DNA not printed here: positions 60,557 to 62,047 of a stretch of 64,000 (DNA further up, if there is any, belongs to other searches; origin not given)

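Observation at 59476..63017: Low-GC Mrr-type nuclease gene sandwiched between paralogous esterase genes with near-identical 3-prime ends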

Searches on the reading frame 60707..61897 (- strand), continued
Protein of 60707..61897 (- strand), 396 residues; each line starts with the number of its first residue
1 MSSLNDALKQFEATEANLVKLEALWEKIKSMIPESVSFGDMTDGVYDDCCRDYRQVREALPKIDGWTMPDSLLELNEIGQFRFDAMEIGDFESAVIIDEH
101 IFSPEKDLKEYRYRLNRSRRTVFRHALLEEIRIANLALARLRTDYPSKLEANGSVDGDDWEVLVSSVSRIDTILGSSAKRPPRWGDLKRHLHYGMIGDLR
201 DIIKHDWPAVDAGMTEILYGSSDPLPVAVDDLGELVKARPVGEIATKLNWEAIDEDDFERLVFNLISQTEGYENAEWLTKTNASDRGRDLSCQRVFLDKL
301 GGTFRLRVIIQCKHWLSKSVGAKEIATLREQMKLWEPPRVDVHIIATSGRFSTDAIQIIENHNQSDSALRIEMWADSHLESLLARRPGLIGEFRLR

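Call 47: search_dna_similar(query=window:60707-61897:-, collection=phages, mode=protein, max_rows=10)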
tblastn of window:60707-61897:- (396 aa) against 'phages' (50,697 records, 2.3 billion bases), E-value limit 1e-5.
No match.

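Call 64: fold_search(model_id=the predicted structure, library=viral)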
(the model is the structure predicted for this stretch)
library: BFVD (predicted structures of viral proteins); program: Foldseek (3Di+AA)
matches with E <= 10: 371; with E <= 0.001: 1
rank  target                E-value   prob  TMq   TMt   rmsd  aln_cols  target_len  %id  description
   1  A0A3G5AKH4            3.2e-04  0.89  0.18  0.16  24.0       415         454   14  RPB5 subunit of DNA-directed RNA polymerase [Solumvirus sp.]
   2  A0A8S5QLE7            3.3e-03  0.84  0.16  0.22  40.3       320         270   14  Restriction endonuclease [Siphoviridae sp. ctVCm11]
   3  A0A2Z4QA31            5.7e-03  0.84  0.16  0.26  21.1       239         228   15  (no name in the UniProt tables at hand)
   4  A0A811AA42            5.7e-03  0.41  0.17  0.16  32.4       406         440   12  (no name in the UniProt tables at hand)
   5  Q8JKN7                6.3e-03  0.51  0.18  0.07  23.7       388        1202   12  DNA-directed RNA polymerase [Heliothis zea nudivirus 1]
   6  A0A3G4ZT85            1.2e-02  0.96  0.16  0.25  12.3       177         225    9  Uncharacterized protein [Edafosvirus sp.]
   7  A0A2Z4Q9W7            2.7e-02  0.60  0.16  0.26  18.7       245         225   13  (no name in the UniProt tables at hand)
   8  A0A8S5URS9            2.7e-02  0.30  0.16  0.19  24.0       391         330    8  Restriction endonuclease [Siphoviridae sp. cthae16]
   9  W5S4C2                4.2e-02  0.96  0.15  0.25   9.2       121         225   17  RNA polymerase II RPB5 subunit [Pithovirus sibericum]
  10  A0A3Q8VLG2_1          5.5e-02  0.11  0.14  0.06  24.4       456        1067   11  Polyprotein (Fragment) [Sugarcane mosaic virus]
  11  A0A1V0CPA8            6.5e-02  0.95  0.17  0.35   9.2       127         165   10  (no name in the UniProt tables at hand)
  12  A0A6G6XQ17            7.7e-02  0.28  0.14  0.19  16.0       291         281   10  (no name in the UniProt tables at hand)
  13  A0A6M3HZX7            9.1e-02  0.75  0.16  0.43  12.0       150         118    9  (no name in the UniProt tables at hand)
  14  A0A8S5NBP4            9.1e-02  0.12  0.12  0.09  51.8       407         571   13  STRUCTURAL MAINTENANCE OF CHROMOSOMES PROTEIN [Myoviridae sp. ctx322]
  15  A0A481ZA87            1.3e-01  0.75  0.17  0.28  10.6       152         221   10  DNA-directed RNA polymerase subunit 5 [Pithovirus LCPAC401]
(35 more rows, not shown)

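Call 67: find_encoding_contigs(protein=P0058, flank=6000, max_places=1)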
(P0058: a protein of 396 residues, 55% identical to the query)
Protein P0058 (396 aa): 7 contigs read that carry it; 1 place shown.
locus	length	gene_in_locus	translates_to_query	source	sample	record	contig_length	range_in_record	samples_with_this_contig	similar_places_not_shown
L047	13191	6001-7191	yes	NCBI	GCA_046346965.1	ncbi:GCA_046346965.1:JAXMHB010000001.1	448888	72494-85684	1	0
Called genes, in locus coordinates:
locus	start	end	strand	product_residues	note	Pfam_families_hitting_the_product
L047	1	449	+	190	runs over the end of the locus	PF04542:Sigma70_r2, PF08281:Sigma70_r4_2, PF04545:Sigma70_r4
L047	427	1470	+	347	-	PF16220:DUF4880, PF04773:FecR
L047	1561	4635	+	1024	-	PF07660:STN (weak), PF07715:Plug, PF00593:TonB_dep_Rec_b-barrel, PF14905:OMP_b-brl_3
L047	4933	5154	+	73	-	PF25601:AAA_lid_14 (weak)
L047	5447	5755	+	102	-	-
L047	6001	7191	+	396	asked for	PF04471:Mrr_cat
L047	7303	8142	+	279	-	PF13391:HNH_2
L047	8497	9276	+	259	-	-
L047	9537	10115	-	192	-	-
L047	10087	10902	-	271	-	-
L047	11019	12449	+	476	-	-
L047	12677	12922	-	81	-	-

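Call 68: find_encoding_contigs(protein=P0090, flank=6000, max_places=1)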
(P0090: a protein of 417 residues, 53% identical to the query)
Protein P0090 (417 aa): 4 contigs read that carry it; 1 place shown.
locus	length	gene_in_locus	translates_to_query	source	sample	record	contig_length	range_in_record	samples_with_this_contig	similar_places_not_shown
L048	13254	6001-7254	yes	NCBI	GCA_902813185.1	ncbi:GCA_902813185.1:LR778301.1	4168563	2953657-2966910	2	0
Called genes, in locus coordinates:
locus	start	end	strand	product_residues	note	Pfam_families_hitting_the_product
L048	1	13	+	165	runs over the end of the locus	PF00027:cNMP_binding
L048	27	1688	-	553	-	PF00015:MCPsignal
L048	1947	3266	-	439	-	PF08521:2CSK_N, PF26769:HAMP_PhoQ (weak), PF00512:HisKA, PF02518:HATPase_c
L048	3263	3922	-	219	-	PF00072:Response_reg, PF00486:Trans_reg_C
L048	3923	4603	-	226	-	PF01292:Ni_hydr_CYTB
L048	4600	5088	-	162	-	PF09626:DHC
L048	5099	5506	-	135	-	PF09086:DUF1924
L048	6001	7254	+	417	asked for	PF04471:Mrr_cat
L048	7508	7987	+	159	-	-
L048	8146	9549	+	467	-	PF00270:DEAD, PF04851:ResIII, PF00271:Helicase_C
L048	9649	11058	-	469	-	PF02233:PNTB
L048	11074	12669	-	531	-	PF05222:AlaDh_PNT_N, PF01262:AlaDh_PNT_C, PF12769:PNTB_4TM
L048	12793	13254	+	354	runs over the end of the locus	PF01544:CorA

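Call 69: get_annotated_region(hit=H1, flank=6000)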
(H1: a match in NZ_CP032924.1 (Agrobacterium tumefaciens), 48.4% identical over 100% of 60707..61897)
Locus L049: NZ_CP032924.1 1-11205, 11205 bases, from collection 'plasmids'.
description: Agrobacterium tumefaciens strain 1D1108 plasmid pAt1D1108b, complete sequence
organism: Agrobacterium tumefaciens (NCBI taxid 358)
taxonomy: Bacteria; Pseudomonadota; Alphaproteobacteria; Hyphomicrobiales; Rhizobiaceae; Agrobacterium; Agrobacterium tumefaciens
host: -; source: Euonymus sp.; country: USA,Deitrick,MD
typing (MOB-suite, as given by PLSDB): conjugative; replicon rep_cluster_592; relaxase MOBQ; mating-pair formation MPF_T
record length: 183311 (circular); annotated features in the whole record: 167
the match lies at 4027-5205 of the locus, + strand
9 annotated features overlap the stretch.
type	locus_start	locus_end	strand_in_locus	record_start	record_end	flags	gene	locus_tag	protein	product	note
CDS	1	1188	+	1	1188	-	repA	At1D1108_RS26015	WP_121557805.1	plasmid partitioning protein RepA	-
CDS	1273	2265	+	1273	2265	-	repB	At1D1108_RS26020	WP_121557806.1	plasmid partitioning protein RepB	-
CDS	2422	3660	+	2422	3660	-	repC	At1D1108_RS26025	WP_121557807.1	plasmid replication protein RepC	-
CDS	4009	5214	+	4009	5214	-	-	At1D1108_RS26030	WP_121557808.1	restriction endonuclease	GO:0009307 - DNA restriction-modification system [Evidence IEA]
CDS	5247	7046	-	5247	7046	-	-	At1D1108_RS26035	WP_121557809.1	hypothetical protein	-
CDS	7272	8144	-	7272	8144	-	-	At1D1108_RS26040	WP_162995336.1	restriction endonuclease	GO:0009307 - DNA restriction-modification system [Evidence IEA]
CDS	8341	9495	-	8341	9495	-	-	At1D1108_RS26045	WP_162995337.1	tyrosine-type recombinase/integrase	GO:0015074 - DNA integration [Evidence IEA]; GO:0006310 - DNA recombination [Evidence IEA]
CDS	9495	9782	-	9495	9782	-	-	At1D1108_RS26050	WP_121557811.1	hypothetical protein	-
CDS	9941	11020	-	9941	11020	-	-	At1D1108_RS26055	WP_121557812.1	hypothetical protein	-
